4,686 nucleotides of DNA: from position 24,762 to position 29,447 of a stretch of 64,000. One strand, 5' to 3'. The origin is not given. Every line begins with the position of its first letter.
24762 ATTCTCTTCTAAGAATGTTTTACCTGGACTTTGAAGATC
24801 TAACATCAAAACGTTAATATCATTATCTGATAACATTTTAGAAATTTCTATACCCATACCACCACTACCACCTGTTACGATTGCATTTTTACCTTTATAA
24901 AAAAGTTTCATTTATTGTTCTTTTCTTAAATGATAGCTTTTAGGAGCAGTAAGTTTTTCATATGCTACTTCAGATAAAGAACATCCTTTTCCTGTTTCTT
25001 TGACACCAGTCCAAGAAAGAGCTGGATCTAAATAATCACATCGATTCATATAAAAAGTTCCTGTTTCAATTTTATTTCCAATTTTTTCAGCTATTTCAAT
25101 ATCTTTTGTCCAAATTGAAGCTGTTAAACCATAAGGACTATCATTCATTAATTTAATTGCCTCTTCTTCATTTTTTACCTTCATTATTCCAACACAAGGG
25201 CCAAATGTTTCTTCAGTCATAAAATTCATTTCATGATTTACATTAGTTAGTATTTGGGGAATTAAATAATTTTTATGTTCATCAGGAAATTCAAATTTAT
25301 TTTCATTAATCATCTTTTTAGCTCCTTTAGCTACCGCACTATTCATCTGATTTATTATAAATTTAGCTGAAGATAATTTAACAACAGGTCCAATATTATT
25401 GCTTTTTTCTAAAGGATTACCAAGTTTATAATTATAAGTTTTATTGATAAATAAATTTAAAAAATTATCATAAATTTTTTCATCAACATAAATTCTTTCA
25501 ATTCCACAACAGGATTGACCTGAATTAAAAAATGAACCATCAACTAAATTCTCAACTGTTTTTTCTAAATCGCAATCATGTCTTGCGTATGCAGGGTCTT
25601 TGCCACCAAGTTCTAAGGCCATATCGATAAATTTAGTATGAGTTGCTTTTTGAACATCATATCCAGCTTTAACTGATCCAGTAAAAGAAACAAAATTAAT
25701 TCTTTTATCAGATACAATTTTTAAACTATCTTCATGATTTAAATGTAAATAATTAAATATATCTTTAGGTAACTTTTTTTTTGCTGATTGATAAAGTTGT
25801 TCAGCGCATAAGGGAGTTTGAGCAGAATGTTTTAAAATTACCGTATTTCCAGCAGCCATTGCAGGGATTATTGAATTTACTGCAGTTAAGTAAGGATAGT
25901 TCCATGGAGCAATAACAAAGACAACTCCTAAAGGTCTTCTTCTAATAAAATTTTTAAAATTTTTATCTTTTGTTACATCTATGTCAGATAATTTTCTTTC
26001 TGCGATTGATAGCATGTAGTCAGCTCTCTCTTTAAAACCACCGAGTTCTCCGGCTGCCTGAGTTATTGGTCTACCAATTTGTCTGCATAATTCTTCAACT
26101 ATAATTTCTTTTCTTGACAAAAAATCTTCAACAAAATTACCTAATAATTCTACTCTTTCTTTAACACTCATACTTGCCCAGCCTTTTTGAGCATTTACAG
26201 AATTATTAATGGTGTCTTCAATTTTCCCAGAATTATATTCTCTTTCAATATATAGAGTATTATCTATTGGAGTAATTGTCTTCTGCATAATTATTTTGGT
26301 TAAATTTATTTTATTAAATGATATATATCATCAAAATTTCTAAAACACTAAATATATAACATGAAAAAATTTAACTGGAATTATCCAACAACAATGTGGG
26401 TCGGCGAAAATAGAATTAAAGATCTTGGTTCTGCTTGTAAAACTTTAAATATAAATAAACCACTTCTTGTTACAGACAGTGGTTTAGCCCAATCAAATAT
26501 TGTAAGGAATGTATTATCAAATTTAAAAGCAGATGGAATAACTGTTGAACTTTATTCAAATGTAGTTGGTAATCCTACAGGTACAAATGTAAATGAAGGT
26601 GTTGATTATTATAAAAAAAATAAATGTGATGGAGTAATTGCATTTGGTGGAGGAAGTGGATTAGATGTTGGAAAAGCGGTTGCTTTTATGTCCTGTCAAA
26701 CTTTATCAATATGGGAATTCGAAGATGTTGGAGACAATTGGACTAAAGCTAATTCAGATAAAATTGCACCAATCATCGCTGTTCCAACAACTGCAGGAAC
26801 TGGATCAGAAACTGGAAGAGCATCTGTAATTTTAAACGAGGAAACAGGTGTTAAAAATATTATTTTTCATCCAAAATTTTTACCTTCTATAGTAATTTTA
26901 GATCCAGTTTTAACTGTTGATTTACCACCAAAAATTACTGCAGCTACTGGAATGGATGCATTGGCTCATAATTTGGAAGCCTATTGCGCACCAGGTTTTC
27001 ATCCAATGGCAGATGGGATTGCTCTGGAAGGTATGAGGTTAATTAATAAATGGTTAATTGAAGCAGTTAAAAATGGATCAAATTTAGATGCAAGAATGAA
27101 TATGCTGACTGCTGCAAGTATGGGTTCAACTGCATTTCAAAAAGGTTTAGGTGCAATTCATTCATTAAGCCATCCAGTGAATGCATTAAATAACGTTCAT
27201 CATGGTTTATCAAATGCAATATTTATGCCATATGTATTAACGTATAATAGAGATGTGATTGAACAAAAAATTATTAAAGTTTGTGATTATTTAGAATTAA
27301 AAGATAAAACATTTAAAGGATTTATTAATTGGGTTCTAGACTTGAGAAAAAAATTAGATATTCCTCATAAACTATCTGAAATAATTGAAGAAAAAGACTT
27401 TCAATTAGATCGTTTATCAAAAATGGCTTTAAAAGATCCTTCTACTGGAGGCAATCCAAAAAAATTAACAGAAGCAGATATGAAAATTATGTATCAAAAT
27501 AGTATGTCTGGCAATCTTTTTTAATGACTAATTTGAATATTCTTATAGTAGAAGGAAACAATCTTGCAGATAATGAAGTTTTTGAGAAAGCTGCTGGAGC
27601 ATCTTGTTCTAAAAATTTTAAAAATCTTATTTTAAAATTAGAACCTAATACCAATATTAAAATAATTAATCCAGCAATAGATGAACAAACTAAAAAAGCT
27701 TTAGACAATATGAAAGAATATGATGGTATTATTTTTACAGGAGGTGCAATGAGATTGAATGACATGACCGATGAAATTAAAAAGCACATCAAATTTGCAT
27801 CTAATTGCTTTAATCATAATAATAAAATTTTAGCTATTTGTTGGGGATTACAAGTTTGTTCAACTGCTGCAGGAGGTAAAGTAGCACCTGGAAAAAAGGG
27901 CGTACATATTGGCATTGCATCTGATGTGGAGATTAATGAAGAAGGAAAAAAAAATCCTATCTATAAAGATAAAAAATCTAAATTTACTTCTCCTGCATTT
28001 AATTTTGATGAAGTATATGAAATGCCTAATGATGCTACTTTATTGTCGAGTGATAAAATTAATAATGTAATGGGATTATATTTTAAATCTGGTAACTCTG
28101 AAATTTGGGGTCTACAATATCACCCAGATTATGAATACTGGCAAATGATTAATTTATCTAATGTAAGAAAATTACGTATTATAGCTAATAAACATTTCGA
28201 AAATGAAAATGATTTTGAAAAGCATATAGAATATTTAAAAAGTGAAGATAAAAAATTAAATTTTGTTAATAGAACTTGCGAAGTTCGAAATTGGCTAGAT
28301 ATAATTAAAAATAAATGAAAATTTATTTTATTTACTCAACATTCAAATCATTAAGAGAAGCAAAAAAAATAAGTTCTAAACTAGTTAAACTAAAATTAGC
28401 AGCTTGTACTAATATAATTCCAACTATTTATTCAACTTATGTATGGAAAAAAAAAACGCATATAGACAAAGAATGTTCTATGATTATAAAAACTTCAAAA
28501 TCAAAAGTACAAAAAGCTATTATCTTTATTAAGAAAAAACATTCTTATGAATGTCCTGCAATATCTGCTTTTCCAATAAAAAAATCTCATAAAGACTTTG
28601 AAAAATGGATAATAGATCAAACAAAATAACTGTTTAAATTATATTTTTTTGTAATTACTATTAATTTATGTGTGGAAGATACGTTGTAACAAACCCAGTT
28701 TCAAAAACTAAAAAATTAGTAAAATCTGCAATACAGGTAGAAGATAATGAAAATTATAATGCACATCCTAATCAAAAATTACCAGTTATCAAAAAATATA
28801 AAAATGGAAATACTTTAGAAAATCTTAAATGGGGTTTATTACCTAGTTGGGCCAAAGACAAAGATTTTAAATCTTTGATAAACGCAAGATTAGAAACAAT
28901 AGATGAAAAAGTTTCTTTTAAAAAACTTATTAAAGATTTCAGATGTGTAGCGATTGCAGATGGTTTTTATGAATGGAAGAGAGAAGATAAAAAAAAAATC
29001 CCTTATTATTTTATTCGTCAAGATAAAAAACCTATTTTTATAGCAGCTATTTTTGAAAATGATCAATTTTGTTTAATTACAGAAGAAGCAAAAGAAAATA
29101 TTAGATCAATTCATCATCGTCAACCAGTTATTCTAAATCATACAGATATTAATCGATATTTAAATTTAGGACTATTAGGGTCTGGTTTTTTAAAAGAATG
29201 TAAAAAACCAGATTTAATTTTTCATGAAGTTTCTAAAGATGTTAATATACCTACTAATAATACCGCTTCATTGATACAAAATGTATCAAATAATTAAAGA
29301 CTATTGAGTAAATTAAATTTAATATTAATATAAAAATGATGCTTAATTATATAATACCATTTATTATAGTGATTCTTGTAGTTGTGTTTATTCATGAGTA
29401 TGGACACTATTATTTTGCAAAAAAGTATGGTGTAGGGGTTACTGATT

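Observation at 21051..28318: Amine-type TRAP plus ALDH, Fe-ADH and GATase: candidate variant ethanolamine-to-glycine pathway in a glycine auxotroph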

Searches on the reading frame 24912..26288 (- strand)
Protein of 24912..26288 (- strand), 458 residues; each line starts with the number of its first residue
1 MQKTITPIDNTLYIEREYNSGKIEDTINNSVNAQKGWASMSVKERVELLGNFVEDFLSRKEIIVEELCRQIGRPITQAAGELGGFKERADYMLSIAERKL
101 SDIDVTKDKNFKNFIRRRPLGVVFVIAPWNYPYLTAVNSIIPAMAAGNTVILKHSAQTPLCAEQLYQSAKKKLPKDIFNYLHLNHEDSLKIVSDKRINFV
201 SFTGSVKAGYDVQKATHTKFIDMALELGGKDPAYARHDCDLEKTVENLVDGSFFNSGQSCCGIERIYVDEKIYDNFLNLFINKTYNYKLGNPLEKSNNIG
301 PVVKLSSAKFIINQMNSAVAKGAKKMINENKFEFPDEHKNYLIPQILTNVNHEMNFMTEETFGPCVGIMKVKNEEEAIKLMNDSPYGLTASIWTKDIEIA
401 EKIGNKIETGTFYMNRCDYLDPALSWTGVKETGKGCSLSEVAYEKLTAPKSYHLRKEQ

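Call 3: search_protein_families(library=pfam, proteins=[window:24912-26288:-])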
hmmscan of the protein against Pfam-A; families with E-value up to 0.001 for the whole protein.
window:24912-26288:- (458 aa): 2 families
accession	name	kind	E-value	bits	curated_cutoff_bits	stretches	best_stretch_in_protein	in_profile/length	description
PF00171.27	Aldedh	-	9.7e-116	387.5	23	1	17-451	25-460/461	Aldehyde dehydrogenase family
PF05893.19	LuxC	-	8.4e-06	25.3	21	1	109-380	78-339/401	Acyl-CoA reductase (LuxC)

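Call 4: search_protein_families(library=ncbifam, proteins=[window:24912-26288:-])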
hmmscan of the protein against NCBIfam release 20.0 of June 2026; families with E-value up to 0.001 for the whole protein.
window:24912-26288:- (458 aa): 44 families (the best 25 are shown)
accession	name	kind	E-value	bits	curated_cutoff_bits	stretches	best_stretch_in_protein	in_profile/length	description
NF006916.0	PRK09407.1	equivalog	3.3e-85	286.7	521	1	20-416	55-451/526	succinic semialdehyde dehydrogenase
NF010000.0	PRK13473.1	subfamily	9.4e-84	281.7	615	1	17-450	35-468/475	aminobutyraldehyde dehydrogenase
NF040648.1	lactal_redase_Meth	equivalog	3e-83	280.4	650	1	21-446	33-454/463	lactaldehyde dehydrogenase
TIGR01804.1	BADH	equivalog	1.6e-81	274.2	668.6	1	3-447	16-464/467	betaine-aldehyde dehydrogenase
TIGR03216.1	OH_muco_semi_DH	equivalog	2.4e-77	260.6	693.25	1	6-435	20-460/481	2-hydroxymuconic semialdehyde dehydrogenase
TIGR02299.1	HpaE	equivalog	3.4e-75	253.5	638.35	1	4-455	20-477/488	5-carboxymethyl-2-hydroxymuconate semialdehyde dehydrogenase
TIGR01780.1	SSADH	subfamily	1.3e-74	251.7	646.35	1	22-439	20-437/448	succinate-semialdehyde dehydrogenase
NF007497.0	PRK10090.1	equivalog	2.2e-74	251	500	1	22-420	45-443/480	aldehyde dehydrogenase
NF009725.0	PRK13252.1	equivalog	2.8e-73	247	593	1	17-453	40-478/488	betaine-aldehyde dehydrogenase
NF006915.0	PRK09406.1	equivalog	6.9e-73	246.1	730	1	19-442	21-444/457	NADP-dependent succinic semialdehyde dehydrogenase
NF042993.1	AlphKGSA_gudD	equivalog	3.1e-72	243.9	770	1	17-415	38-439/481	alpha-ketoglutaric semialdehyde dehydrogenase GucD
NF010575.0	PRK13968.1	equivalog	2.8e-71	241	855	1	20-442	28-447/462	succinate-semialdehyde dehydrogenase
NF040869.1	G3PDH_Arch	equivalog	3.5e-68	230.5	780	1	3-417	36-453/502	NADP-dependent glyceraldehyde-3-phosphate dehydrogenase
NF040792.1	glyc_ald_dh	equivalog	5e-68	230.2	760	1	22-434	39-453/488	D-glyceraldehyde dehydrogenase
NF052305.1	DioxValDhHalo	equivalog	2.3e-67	227.9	750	1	21-415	43-439/483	2,5-dioxovalerate dehydrogenase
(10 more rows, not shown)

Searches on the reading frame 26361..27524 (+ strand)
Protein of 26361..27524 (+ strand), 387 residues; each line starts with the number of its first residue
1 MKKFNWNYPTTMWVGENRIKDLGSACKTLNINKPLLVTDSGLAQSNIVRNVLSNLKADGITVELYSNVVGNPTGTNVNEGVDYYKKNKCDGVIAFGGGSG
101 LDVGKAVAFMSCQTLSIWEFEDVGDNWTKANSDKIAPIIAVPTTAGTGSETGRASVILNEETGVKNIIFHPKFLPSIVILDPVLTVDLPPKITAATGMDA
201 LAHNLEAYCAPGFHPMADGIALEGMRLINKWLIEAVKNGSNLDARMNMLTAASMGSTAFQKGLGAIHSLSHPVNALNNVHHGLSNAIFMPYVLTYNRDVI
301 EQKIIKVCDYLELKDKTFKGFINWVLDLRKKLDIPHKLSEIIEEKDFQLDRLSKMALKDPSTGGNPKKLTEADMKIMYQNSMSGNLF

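Call 3: search_protein_families(library=pfam, proteins=[window:26361-27524:+])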
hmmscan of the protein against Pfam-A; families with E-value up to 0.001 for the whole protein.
window:26361-27524:+ (387 aa): 3 families
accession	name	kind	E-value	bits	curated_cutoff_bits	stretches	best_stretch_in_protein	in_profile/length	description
PF00465.25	Fe-ADH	-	9.6e-50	168.9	31.3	1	9-182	1-168/168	Iron-containing alcohol dehydrogenase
PF25137.1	ADH_Fe_C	-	1.5e-37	129.6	27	1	193-381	1-193/194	Fe-containing alcohol dehydrogenase family, C-terminal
PF13685.12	Fe-ADH_2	-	7.8e-13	49.1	28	1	14-110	2-96/149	Iron-containing alcohol dehydrogenase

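Call 4: search_protein_families(library=ncbifam, proteins=[window:26361-27524:+])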
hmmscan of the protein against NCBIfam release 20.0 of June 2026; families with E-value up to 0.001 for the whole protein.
window:26361-27524:+ (387 aa): 17 families
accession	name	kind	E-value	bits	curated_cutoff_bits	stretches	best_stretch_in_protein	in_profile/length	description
NF058672.1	4HyButDHCUPNE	equivalog_domain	2.5e-99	333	500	1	7-382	5-378/378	4-hydroxybutyrate dehydrogenase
TIGR02638.1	lactal_redase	equivalog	7.6e-85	285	523.15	1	7-378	5-379/379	lactaldehyde reductase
NF053866.1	CholDhdGbsBBac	equivalog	5e-78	262.4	550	1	6-382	12-391/392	choline dehydrogenase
NF041833.1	Fe_ADH_ErcA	equivalog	1.1e-76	258.4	550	1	14-381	13-381/382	alcohol dehydrogenase-like regulatory protein ErcA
NF007911.0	PRK10624.1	equivalog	3.3e-76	256.7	537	1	10-381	9-381/382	lactaldehyde reductase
NF010378.0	PRK13805.1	equivalog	2e-64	217.9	951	1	9-384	462-866/872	bifunctional acetaldehyde-CoA/alcohol dehydrogenase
NF011998.0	PRK15454.1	equivalog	3.8e-62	210.3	556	1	8-376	26-389/395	ethanolamine utilization ethanol dehydrogenase EutG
NF007363.0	PRK09860.1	equivalog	3.7e-57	194.2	581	1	9-382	9-383/383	L-threonine dehydrogenase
NF050025.1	SulfAcetaldRedSarD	equivalog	1.7e-54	185.2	700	1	15-318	14-313/385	sulfoacetaldehyde reductase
TIGR04266.1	NDMA_methanol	equivalog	3.7e-50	171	625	1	12-301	21-308/420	NDMA-dependent methanol dehydrogenase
TIGR03405.1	Phn_Fe-ADH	equivalog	3.8e-39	134.5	423.7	1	23-302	15-294/355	iron-containing alcohol dehydrogenase PsrA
NF011717.0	PRK15138.1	equivalog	1.5e-25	90.1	645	1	1-309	1-309/387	alcohol dehydrogenase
NF006941.0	PRK09423.1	subfamily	7.4e-17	61.2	336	2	9-111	8-107/367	glycerol dehydrogenase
NF041822.1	daptide_DH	equivalog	3.7e-16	59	300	1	36-203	5-170/363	daptide-type RiPP biosynthesis dehydogenase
NF053832.1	GlycoaldRedHalo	equivalog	1.7e-09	37.3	550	0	136-209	109-181/363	glycolaldehyde reductase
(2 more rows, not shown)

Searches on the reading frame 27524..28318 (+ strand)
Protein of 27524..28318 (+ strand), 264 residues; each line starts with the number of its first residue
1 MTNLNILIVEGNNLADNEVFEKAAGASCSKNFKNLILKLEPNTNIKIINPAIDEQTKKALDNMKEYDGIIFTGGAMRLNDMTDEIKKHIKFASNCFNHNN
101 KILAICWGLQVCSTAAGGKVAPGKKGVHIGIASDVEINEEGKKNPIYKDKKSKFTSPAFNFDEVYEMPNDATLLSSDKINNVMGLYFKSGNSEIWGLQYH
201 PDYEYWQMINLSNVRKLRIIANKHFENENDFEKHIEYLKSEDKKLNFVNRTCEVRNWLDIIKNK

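Call 3: search_protein_families(library=pfam, proteins=[window:27524-28318:+])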
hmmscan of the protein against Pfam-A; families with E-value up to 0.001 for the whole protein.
window:27524-28318:+ (264 aa): 2 families
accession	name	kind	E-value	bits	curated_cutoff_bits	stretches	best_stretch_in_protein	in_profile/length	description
PF00117.34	GATase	-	4.6e-17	62.7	22.8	1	26-203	7-173/190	Glutamine amidotransferase class-I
PF07722.19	Peptidase_C26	-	0.00069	19.9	20.5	0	89-123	95-129/219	Peptidase C26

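Call 4: search_protein_families(library=ncbifam, proteins=[window:27524-28318:+])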
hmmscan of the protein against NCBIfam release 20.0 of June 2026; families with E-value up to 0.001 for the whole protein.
window:27524-28318:+ (264 aa): 12 families
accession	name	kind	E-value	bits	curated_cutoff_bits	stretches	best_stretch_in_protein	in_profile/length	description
NF006562.0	PRK09065.1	equivalog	2.6e-17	63.2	205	1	51-215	42-202/242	glutamine amidotransferase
NF005072.0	PRK06490.1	equivalog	8e-17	61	339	1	47-239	43-223/251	glutamine amidotransferase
NF001975.0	PRK00758.1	equivalog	6.9e-16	58.4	198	1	57-204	34-166/185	GMP synthase subunit A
TIGR00888.1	guaA_Nterm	equivalog_domain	5.2e-13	48.8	172.15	1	58-203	32-167/188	glutamine-hydrolyzing GMP synthase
NF000848.1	PRK00074.1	equivalog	2.2e-12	46.3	400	1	57-205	34-172/512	glutamine-hydrolyzing GMP synthase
NF005743.0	PRK07567.1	equivalog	1.2e-11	44.3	264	1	52-210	39-199/245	glutamine amidotransferase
NF005458.0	PRK07053.1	equivalog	2.3e-09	37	250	1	60-205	42-187/234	glutamine amidotransferase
NF004212.0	PRK05665.1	equivalog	3.3e-08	33.6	309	1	4-216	3-201/241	amidotransferase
TIGR00566.1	trpG_papA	subfamily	1.6e-07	31.2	121.05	1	34-202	14-175/192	glutamine amidotransferase of anthranilate synthase or aminodeoxychorismate synthase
NF005849.0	PRK07765.1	equivalog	0.00017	20.9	308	1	53-202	34-174/219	aminodeoxychorismate/anthranilate synthase component II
NF011201.0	PRK14607.1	equivalog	0.00018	20.3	670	1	96-202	70-171/534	bifunctional anthranilate synthase component II/anthranilate phosphoribosyltransferase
TIGR01823.1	PabB-fungal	equivalog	0.0008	17.8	442.55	1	34-223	23-209/742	aminodeoxychorismate synthase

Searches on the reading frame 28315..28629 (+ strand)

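Call 3: search_protein_families(library=pfam, proteins=[window:28315-28629:+])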
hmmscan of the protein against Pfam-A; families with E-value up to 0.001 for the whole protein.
window:28315-28629:+ (104 aa): 1 family
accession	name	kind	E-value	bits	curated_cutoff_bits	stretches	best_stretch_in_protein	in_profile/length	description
PF03091.20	CutA1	-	3.2e-29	101.1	22.4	1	5-101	2-98/99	CutA1 divalent ion tolerance protein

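Call 4: search_protein_families(library=ncbifam, proteins=[window:28315-28629:+])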
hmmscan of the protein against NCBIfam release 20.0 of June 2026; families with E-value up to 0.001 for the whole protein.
window:28315-28629:+ (104 aa): 2 families
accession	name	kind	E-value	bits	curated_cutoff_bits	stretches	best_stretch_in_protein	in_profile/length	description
NF041095.1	dival_cat_tol_CutA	equivalog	2.7e-25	88.4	120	1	4-103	2-100/100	divalent-cation tolerance protein CutA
NF007930.0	PRK10645.1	equivalog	2.3e-17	63.1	145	1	14-100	24-110/114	divalent cation tolerance protein CutA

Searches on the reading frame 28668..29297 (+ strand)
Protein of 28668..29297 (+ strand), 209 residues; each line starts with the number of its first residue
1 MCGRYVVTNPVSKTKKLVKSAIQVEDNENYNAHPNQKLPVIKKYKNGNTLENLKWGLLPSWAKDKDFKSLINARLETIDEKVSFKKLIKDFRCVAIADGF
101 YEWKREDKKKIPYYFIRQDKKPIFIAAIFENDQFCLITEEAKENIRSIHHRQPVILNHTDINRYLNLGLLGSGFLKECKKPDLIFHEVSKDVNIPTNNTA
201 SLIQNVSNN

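Call 3: search_protein_families(library=pfam, proteins=[window:28668-29297:+])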
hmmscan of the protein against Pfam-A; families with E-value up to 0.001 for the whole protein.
window:28668-29297:+ (209 aa): 1 family
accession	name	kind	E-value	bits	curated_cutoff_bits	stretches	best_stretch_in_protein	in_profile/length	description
PF02586.19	SRAP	-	2.8e-51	174.5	27.1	1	1-193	1-212/214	SOS response associated peptidase (SRAP)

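Call 4: search_protein_families(library=ncbifam, proteins=[window:28668-29297:+])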
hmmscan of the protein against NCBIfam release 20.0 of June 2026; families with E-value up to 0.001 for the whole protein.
window:28668-29297:+ (209 aa): 1 family
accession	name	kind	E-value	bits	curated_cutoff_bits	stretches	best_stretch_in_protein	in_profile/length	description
NF007413.0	PRK09951.1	subfamily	2.1e-26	92.6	349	1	24-206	30-222/222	hypothetical protein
